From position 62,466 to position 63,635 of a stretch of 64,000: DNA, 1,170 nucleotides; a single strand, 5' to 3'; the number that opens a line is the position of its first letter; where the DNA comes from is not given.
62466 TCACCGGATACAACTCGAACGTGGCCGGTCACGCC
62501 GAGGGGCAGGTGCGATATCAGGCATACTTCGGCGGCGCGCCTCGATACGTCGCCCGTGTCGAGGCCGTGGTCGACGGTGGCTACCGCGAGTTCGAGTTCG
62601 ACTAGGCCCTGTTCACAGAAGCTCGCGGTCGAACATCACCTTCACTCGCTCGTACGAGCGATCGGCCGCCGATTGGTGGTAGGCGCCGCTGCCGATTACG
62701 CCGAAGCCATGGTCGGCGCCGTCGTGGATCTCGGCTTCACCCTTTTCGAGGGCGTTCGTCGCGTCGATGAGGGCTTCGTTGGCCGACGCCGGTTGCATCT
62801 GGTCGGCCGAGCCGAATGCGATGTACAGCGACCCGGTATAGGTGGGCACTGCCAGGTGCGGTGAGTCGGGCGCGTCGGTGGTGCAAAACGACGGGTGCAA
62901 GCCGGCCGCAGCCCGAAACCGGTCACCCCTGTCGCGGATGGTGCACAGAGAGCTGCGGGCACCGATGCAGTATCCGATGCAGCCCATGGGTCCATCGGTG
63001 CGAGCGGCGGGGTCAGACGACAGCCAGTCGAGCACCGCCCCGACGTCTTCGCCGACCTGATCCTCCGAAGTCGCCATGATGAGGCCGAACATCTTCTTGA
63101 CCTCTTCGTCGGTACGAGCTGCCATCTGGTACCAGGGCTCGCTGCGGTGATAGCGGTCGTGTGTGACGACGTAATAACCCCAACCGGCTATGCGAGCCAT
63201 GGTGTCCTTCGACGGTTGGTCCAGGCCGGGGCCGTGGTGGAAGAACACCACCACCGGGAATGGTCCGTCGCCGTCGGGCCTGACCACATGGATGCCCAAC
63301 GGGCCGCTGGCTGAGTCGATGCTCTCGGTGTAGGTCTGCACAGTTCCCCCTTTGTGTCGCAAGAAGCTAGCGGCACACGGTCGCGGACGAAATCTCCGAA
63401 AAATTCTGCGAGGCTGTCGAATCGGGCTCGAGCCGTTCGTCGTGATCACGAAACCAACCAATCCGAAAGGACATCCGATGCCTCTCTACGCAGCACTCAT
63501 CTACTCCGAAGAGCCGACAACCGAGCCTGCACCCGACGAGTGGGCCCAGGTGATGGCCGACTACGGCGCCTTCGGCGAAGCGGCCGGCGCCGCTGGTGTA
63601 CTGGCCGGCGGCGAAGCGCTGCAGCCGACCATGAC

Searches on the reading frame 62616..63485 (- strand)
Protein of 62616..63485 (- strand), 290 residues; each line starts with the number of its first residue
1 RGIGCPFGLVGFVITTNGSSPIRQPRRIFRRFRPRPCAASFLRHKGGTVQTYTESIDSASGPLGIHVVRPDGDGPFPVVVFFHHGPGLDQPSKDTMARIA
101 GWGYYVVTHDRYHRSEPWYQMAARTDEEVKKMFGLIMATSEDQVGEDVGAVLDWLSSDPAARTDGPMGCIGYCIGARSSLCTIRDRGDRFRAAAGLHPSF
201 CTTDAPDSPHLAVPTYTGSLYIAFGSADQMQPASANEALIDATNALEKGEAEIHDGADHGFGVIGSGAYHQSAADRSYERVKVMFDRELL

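Call 72: search_protein_families(library=pfam, proteins=[window:62616-63485:-], max_evalue=0.00001)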
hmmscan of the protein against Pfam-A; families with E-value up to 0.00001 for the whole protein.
window:62616-63485:- (290 aa): 1 family
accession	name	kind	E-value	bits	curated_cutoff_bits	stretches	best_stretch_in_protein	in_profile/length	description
PF01738.24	DLH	-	3.5e-27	95.9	21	1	67-287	5-215/217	Dienelactone hydrolase family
